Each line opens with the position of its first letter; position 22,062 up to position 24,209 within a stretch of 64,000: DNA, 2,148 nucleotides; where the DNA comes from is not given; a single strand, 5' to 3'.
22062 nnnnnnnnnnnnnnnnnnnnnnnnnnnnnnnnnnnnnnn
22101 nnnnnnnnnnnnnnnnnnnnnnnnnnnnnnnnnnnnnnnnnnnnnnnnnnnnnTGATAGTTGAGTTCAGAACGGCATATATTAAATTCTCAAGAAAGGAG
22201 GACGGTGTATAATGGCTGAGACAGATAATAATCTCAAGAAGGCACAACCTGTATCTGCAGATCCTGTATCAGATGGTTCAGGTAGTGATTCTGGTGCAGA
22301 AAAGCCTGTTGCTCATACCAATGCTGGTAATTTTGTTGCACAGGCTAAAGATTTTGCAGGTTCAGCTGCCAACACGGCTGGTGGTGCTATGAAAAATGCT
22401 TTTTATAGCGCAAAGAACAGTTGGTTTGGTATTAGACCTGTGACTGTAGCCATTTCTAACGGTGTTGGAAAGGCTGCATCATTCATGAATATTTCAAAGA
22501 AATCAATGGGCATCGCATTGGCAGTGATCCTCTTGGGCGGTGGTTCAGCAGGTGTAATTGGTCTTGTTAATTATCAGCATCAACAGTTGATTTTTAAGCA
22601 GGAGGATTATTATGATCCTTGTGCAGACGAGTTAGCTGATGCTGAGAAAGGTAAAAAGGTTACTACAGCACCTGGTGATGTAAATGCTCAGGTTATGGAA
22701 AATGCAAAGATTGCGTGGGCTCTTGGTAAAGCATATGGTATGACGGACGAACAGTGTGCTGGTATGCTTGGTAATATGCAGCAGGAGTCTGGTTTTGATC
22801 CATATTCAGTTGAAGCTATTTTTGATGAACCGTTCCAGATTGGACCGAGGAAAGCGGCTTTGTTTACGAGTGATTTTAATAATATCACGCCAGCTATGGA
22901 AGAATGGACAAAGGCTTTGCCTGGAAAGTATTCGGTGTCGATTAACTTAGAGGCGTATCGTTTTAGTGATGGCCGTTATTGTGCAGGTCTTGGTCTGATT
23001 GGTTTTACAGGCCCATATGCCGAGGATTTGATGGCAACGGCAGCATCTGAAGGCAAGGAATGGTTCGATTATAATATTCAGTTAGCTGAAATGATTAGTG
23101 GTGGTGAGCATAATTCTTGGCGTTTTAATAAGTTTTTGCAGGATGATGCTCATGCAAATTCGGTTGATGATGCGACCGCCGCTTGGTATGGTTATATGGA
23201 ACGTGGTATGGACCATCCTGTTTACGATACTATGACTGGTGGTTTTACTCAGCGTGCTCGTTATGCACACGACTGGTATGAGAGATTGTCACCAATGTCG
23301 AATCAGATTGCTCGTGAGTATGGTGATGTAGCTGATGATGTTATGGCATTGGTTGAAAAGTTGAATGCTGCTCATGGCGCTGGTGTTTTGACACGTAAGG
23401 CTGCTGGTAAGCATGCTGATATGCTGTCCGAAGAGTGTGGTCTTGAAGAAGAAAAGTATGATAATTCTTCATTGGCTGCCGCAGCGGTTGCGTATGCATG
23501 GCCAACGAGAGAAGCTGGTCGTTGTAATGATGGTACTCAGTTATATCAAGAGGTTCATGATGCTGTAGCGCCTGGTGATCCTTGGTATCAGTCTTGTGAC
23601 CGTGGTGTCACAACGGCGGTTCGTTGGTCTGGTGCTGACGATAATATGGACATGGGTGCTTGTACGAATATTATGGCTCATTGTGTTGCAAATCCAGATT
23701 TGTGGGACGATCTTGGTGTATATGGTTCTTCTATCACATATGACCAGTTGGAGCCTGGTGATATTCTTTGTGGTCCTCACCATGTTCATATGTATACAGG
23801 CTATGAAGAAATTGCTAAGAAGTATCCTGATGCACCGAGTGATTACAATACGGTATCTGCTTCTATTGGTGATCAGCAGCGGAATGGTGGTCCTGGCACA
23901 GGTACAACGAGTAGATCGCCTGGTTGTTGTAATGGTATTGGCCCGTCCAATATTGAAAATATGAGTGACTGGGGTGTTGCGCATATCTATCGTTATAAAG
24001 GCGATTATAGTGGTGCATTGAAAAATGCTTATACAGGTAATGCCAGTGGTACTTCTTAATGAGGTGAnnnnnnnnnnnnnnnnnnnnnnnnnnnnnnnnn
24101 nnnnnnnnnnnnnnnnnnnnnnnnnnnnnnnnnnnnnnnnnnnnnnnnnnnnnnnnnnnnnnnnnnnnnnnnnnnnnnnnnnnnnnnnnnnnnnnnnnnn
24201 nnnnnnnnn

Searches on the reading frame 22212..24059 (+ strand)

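Call 32: search_protein_families(library=pfam, proteins=[window:22212-24059:+], max_evalue=0.001)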
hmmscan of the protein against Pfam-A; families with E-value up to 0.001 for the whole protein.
window:22212-24059:+ (615 aa): 1 family
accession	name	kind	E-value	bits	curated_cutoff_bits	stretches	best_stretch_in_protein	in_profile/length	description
PF18013.6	Phage_lysozyme2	-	3.2e-20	73.2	28.2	1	163-358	1-139/140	Phage tail lysozyme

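Call 55: search_protein_families(library=phrogs, proteins=[window:22212-24059:+], max_evalue=0.001)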
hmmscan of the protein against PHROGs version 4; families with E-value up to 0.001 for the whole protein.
window:22212-24059:+ (615 aa): 3 families
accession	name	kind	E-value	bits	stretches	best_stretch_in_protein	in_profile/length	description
phrog_30532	-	tail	3.9e-11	43.3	1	177-317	352-485/520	tail protein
phrog_9570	-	tail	7.7e-06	26.1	1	174-199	489-514/689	tail length tape measure protein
phrog_8949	-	unknown function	0.00036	21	1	169-252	340-374/557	-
